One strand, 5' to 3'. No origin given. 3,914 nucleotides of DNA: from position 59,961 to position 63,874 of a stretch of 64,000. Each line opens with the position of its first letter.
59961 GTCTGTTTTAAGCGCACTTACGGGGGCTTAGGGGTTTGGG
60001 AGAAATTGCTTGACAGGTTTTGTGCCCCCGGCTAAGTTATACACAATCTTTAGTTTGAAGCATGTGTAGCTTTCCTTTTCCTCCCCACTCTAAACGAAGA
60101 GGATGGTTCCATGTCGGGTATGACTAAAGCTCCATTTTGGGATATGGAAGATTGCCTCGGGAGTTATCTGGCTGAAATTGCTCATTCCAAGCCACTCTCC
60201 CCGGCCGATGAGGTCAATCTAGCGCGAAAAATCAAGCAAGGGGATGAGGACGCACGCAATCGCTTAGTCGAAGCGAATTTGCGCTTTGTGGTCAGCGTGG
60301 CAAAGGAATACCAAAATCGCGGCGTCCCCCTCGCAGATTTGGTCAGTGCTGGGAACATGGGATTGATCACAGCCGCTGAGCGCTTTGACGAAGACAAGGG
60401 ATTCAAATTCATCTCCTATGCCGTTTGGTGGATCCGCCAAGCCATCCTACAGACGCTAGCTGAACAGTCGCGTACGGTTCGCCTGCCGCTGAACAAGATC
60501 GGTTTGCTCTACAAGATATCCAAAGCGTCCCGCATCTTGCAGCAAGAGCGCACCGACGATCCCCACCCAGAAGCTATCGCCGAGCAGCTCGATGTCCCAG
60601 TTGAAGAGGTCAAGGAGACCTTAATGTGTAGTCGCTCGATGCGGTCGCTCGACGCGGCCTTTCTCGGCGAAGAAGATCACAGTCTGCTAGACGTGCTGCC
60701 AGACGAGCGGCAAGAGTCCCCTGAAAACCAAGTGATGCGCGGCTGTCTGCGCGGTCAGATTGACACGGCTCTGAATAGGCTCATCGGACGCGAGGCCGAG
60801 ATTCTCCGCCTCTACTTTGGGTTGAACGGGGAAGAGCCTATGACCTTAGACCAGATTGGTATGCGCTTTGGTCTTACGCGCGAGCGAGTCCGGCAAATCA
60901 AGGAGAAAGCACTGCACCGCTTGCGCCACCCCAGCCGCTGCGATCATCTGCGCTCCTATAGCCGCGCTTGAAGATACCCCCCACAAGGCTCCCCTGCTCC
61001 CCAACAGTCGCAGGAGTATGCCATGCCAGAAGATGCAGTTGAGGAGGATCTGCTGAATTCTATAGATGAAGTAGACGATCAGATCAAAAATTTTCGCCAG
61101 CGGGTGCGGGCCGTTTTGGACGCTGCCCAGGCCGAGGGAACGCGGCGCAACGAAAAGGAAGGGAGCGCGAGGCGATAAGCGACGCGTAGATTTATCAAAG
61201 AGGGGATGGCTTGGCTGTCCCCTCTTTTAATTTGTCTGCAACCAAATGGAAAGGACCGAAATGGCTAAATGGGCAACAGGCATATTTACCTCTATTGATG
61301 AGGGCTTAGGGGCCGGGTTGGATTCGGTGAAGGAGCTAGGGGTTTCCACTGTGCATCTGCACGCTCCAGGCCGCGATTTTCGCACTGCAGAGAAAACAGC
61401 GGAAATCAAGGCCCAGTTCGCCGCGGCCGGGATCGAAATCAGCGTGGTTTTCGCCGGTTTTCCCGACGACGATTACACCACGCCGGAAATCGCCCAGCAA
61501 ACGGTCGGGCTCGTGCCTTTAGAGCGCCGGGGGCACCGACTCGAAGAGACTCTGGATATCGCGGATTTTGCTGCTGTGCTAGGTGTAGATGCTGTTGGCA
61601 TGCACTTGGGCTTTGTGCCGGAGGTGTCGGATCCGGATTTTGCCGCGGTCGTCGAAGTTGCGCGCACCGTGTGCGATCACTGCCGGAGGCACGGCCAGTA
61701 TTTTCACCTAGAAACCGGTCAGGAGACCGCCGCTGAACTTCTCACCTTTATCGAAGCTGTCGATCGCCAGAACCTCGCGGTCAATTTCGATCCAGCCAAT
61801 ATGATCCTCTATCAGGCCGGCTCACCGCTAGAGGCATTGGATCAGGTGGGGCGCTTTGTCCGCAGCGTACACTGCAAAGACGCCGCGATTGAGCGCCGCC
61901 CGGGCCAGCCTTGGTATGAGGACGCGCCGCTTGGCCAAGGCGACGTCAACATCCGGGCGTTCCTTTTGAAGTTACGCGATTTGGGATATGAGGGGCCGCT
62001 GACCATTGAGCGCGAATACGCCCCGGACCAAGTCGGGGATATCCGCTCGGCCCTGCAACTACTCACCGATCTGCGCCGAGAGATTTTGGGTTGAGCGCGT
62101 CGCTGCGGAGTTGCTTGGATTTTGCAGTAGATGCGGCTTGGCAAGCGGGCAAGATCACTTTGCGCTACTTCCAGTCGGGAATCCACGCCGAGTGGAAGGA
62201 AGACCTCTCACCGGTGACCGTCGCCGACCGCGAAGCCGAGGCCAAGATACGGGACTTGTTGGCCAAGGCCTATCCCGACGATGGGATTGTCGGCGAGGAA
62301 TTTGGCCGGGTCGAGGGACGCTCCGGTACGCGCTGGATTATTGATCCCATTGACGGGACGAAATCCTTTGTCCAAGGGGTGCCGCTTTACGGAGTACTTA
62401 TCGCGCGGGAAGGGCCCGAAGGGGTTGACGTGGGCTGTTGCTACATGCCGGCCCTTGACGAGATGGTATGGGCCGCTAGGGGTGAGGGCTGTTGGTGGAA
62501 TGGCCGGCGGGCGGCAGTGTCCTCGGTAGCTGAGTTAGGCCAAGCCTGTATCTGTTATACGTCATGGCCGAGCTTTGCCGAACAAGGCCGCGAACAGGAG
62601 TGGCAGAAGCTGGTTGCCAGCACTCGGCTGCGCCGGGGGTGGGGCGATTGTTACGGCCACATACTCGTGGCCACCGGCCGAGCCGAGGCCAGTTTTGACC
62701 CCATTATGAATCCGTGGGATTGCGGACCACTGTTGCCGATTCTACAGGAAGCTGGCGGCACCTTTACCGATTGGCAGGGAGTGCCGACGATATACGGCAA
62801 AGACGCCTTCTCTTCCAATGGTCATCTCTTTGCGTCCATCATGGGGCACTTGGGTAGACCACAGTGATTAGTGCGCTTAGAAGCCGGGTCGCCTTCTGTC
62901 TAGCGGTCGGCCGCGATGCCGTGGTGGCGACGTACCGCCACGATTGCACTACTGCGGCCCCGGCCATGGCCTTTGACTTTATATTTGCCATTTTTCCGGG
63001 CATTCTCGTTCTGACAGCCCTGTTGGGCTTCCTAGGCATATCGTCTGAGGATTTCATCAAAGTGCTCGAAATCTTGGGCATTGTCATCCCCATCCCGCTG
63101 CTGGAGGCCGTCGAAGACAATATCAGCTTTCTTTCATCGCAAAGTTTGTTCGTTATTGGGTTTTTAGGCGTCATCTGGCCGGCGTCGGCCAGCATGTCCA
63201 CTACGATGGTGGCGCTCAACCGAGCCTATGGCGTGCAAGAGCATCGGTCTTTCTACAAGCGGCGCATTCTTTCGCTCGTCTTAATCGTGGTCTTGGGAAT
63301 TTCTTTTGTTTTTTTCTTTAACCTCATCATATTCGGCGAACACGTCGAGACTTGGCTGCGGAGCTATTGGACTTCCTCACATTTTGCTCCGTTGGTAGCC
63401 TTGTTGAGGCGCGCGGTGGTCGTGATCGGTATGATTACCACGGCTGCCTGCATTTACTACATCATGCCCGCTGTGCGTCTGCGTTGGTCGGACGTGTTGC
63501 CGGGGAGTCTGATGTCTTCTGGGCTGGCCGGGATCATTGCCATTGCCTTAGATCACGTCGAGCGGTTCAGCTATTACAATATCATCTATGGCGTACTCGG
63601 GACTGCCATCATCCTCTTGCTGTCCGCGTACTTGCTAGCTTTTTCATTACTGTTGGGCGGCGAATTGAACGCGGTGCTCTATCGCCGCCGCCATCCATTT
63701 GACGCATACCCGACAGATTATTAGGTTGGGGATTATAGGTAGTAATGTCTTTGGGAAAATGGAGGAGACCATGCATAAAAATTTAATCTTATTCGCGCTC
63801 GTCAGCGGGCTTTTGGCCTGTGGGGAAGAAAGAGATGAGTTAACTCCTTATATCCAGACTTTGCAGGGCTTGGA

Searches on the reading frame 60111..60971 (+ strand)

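Call 77: search_protein_families(library=pfam, proteins=[window:60111-60971:+], max_evalue=0.0001)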
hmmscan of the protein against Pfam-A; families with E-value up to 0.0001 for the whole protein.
window:60111-60971:+ (286 aa): 4 families
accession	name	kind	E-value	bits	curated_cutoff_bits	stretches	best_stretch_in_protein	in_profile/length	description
PF04542.20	Sigma70_r2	-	2.3e-19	69.4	24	1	52-122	1-71/71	Sigma-70 region 2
PF04545.22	Sigma70_r4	-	4.6e-17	61.7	24.1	1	220-273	1-50/50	Sigma-70, region 4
PF04539.22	Sigma70_r3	-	4.7e-17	62.3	25.3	1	133-207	3-77/78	Sigma-70 region 3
PF00140.25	Sigma70_r1_2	-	1.9e-08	34.5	22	1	16-46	3-33/34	Sigma-70 factor, region 1.2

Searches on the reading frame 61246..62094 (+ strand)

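Call 77: search_protein_families(library=pfam, proteins=[window:61246-62094:+], max_evalue=0.0001)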
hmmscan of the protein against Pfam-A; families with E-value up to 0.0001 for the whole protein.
window:61246-62094:+ (282 aa): 1 family
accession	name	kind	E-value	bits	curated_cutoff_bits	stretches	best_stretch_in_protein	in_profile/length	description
PF01261.30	AP_endonuc_2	-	1.6e-31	110.4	31.1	1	26-274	2-247/249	Xylose isomerase-like TIM barrel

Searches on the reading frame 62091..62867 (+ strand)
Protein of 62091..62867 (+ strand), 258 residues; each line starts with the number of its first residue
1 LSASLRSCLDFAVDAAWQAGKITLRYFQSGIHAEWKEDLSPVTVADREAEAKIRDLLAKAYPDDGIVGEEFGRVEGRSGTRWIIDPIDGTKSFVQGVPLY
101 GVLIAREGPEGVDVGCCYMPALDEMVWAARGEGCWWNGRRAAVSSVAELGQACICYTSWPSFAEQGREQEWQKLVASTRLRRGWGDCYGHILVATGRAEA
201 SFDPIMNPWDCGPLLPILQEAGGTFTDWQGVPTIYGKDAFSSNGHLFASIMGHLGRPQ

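Call 77: search_protein_families(library=pfam, proteins=[window:62091-62867:+], max_evalue=0.0001)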
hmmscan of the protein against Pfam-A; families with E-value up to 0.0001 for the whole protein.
window:62091-62867:+ (258 aa): 1 family
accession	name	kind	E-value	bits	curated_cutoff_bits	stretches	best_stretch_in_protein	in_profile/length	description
PF00459.30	Inositol_P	-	6.2e-47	160.8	27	1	6-237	3-247/271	Inositol monophosphatase family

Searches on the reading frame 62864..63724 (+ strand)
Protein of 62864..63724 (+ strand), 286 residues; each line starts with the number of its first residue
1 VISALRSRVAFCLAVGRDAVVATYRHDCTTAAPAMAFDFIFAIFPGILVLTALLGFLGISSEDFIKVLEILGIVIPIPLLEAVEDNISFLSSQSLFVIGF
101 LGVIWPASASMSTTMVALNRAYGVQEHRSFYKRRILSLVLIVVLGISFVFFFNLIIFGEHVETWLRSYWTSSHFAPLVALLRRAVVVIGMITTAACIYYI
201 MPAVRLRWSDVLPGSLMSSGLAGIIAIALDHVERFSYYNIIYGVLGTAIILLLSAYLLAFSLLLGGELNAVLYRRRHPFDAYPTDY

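Call 77: search_protein_families(library=pfam, proteins=[window:62864-63724:+], max_evalue=0.0001)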
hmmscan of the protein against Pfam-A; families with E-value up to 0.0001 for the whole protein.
window:62864-63724:+ (286 aa): 1 family
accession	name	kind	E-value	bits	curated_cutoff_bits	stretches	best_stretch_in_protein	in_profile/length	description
PF03631.20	Virul_fac_BrkB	-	9.6e-45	153.7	33.7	1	25-275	2-258/259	Virulence factor BrkB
